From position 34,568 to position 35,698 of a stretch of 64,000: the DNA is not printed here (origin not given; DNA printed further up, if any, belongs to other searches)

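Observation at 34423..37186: Second CCA-family nucleotidyltransferase in a minus-strand operon with a PD-(D/E)xK-like protein and a coupled 101-aa protein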

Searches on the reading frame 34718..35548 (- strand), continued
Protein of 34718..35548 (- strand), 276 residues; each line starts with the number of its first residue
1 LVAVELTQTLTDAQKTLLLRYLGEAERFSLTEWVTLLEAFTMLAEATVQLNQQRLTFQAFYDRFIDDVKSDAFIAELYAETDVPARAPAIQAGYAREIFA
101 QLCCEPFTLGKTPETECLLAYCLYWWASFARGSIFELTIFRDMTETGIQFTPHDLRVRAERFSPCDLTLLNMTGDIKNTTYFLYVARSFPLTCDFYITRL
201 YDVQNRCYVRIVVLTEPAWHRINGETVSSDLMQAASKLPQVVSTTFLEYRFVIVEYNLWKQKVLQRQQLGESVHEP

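Call 36: search_protein_families(library=pfam, proteins=[L033:14322-16346:+, L005:3863-8113:+, L007:8171-12403:+, L001:4274-5953:+], max_evalue=0.01)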
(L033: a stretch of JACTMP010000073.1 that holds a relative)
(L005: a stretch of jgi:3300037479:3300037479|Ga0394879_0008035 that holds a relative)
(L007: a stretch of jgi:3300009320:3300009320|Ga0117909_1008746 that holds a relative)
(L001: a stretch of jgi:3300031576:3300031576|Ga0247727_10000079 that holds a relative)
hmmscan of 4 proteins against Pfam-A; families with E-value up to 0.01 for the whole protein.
L033:14322-16346:+ (674 aa): 21 families
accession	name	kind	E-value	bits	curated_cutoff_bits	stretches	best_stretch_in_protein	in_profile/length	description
PF00005.33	ABC_tran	-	1.5e-47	162.1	25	2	20-192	2-137/137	ABC transporter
PF13304.12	AAA_21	-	2.6e-17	64.3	27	4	396-413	1-18/304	AAA domain, putative AbiEii toxin, Type IV TA system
PF12848.13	ABC_tran_Xtn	-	4.2e-15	56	25.9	2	231-298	1-69/85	ABC transporter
PF02463.25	SMC_N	-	3.9e-12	46.5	40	0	453-547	126-205/220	RecF/RecN/SMC N terminal domain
PF13555.12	AAA_29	-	2.7e-09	37.1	27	1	384-411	12-39/61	P-loop containing region of AAA domain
PF16326.10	ABC_tran_CTD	-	2.8e-07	31.1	32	1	603-674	2-69/69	ABC transporter C-terminal domain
PF05729.18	NACHT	-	1.7e-05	25.2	26.7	0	396-462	2-66/167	NACHT domain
PF13401.12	AAA_22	-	2.1e-05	25.3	27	0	393-420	4-31/130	AAA domain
PF13191.12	AAA_16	-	2.7e-05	25.2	32.6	0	387-428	17-52/167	AAA ATPase domain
PF13604.12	AAA_30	-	7.7e-05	23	27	0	382-494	6-82/191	AAA domain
PF13173.12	AAA_14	-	0.00017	22.1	27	0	395-436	3-35/129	AAA domain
PF03193.22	RsgA_GTPase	-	0.00038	20.8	30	0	393-426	105-138/174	RsgA GTPase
PF13476.12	AAA_23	-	0.00045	21.3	27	0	388-412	14-37/201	AAA domain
PF13175.12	AAA_15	-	0.00053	20.2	32.1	0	389-412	17-41/374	AAA ATPase domain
PF25199.1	nSTAND_NTPase5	-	0.00087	19.6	34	0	392-415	39-62/145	Novel STAND NTPase 5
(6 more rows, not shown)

L005:3863-8113:+ (1416 aa): 2 families
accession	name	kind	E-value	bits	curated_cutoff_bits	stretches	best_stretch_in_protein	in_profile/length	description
PF25794.1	SACS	-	2.3e-16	60.8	32.8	1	30-114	15-122/247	Sacsin domain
PF01939.22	NucS_C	-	4.2e-08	33.6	24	1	1307-1402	4-94/124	Endonuclease NucS C-terminal domain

L007:8171-12403:+ (1410 aa): 0 families

L001:4274-5953:+ (559 aa): 0 families

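Call 45: search_protein_representatives(alignment_id=A1)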
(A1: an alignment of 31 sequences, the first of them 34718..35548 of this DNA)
Query: 31 sequences, 274 profile positions. Proteins with E-value up to 0.001 (for the whole library): 358; up to 1e-10: 232; up to 1e-30: 89. The best 150 are listed.
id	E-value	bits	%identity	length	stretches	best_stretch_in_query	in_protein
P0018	3.4e-112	390.8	-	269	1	2-267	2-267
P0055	9.2e-112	389.4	-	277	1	2-271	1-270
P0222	3.9e-104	364.4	-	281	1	2-268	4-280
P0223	2.1e-101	355.4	-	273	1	3-270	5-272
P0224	4.7e-94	331.3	-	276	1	3-270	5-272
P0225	5.4e-93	327.8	-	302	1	4-270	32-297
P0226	1.3e-92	326.6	-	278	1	4-272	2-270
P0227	4.2e-92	324.9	-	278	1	2-271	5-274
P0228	1.0e-91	323.7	-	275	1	2-272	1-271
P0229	1.4e-91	323.2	-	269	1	2-267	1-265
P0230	4.7e-91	321.5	-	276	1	2-270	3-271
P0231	1.3e-89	316.7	-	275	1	2-272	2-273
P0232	2.1e-89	316.0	-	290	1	2-272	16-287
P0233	2.2e-87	309.4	-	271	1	2-270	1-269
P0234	4.2e-87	308.5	-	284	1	2-271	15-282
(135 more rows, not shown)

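Call 47: search_dna_similar(query=window:34718-35548:-, collection=plasmids, mode=protein, max_evalue=0.001)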
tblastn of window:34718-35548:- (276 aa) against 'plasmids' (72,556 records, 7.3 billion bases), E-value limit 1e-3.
No match.

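Call 48: search_dna_similar(query=window:34718-35548:-, collection=phages, mode=protein, max_evalue=0.001)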
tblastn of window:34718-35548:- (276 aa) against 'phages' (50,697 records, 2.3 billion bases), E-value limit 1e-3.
No match.

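Call 55: search_protein_families(library=phrogs, proteins=[window:34718-35548:-], max_evalue=1)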
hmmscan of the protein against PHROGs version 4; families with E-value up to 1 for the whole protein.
window:34718-35548:- (276 aa): 1 family
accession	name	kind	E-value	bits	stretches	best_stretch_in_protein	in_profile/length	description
phrog_16989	-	moron, auxiliary metabolic gene and host takeover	0.34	12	1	23-55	66-98/122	membrane protein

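Call 69: search_protein_families(library=pfam, alignment_id=A5, max_evalue=0.00001)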
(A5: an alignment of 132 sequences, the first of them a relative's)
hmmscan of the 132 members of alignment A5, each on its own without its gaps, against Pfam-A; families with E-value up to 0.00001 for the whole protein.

A. member 1, L001:4238-5953:+ (571 aa): 0 families

B. families by the number of members that match (of 132 scanned): 124 families (the first 25 are shown)
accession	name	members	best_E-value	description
PF02554.20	CstA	2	1.3e-214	Carbon starvation protein CstA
PF00294.29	PfkB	2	4.5e-41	pfkB family carbohydrate kinase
PF00005.33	ABC_tran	2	1.6e-39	ABC transporter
PF13649.12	Methyltransf_25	2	1.4e-19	Methyltransferase domain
PF08241.18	Methyltransf_11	2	1.3e-14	Methyltransferase domain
PF13847.12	Methyltransf_31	2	4.5e-13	Methyltransferase domain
PF13489.12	Methyltransf_23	2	6.4e-13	Methyltransferase domain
PF13304.12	AAA_21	2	5.7e-12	AAA domain, putative AbiEii toxin, Type IV TA system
PF08242.18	Methyltransf_12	2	2e-09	Methyltransferase domain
PF02463.25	SMC_N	2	2.2e-09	RecF/RecN/SMC N terminal domain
PF03683.19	UPF0175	2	3.8e-07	Uncharacterised protein family (UPF0175)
PF00749.27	tRNA-synt_1c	1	6.3e-111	tRNA synthetases class I (E and Q), catalytic domain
PF01274.28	MS_TIM-barrel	1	4.7e-109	Malate synthase, TIM barrel domain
PF07592.17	DDE_Tnp_ISAZ013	1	1.9e-100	Rhodopirellula transposase DDE domain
PF00501.34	AMP-binding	1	3.1e-81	AMP-binding enzyme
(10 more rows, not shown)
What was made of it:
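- On Known anti-phage defence systems (PADLOC-DB v2): Pfam shows mostly housekeeping neighbours (call 69).
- Neighbours are mostly housekeeping genes (call 69).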

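Call 73: search_protein_families(library=padloc, alignment_id=A5, max_evalue=0.00001)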
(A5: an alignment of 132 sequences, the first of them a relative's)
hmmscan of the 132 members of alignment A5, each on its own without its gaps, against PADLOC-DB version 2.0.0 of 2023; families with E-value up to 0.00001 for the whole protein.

A. member 1, L001:4238-5953:+ (571 aa): 0 families

B. families by the number of members that match (of 132 scanned): 148 families (the first 25 are shown)
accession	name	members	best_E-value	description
PDLC04134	mad2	3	1.1e-22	mads_2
PDLC04135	mad3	2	6.4e-41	mads_3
PDLC04140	mad8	2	2.9e-20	mads_8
PDLC02980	AriA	2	5.1e-12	-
PDLC04164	AriA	2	1.2e-07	-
PDLC03267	MTase_II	1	1.7e-188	Type II methyltransferase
PDLC02782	SspD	1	9.2e-117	SspD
PDLC03301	MTase_II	1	1.8e-79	Type II methyltransferase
PDLC01136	RT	1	1e-42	RT (reverse transcriptase)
PDLC04425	PDC-M11B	1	2e-33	-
PDLC03963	SoFic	1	4.4e-33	-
PDLC05071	PDC-S70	1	3.2e-32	-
PDLC04424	PDC-M11B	1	3.9e-32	-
PDLC04903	PDC-S09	1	4.1e-31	-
PDLC03754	RT_UG17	1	1e-30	DRT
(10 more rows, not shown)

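Call 80: find_related_loci(query=A1, collection=viral_contigs, flank=8000)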
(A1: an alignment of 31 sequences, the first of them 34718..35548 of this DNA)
Query A1 (276 aa) in viral_contigs; peptide patterns used: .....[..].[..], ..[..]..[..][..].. (x = any residue, [..] = any of these).
33 stretches matched a pattern, but none encodes a relative of the query by tblastn (E <= 1e-3).
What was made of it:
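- The family was not found on plasmids, phages or IMG/VR contigs (calls 47, 48, 80).
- Tried and rejected: Mobile carriers. tblastn against plasmids and phages and a scan of IMG/VR found no copies (calls 47, 48, 80).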

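Call 85: list_cluster_members(proteins=[P0001, P0070, P0016, P0099])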
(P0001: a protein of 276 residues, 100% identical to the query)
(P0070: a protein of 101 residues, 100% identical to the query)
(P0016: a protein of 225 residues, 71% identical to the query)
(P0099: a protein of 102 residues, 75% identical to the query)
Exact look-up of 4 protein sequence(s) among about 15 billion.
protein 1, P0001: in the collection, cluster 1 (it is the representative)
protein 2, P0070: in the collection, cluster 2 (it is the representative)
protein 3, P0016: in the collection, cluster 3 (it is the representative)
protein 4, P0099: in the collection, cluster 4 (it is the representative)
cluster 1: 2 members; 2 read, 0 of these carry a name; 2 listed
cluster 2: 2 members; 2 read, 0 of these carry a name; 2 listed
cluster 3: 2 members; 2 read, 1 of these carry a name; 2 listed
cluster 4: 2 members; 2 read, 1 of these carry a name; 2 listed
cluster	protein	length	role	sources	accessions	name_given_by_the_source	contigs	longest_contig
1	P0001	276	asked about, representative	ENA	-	-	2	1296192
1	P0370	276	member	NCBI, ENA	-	-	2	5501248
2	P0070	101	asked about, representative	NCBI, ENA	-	-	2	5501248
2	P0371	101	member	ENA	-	-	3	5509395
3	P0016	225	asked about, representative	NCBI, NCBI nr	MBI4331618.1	MAG: hypothetical protein HY673_10095, partial [Chloroflexi bacterium] | hypothetical protein [Chloroflexota bacterium]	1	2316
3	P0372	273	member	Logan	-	-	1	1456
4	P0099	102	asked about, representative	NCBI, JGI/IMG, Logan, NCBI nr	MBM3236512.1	hypothetical protein FJZ31_09455 [Candidatus Poribacteria bacterium] | hypothetical protein [Candidatus Poribacteria bacterium]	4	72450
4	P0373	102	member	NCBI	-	-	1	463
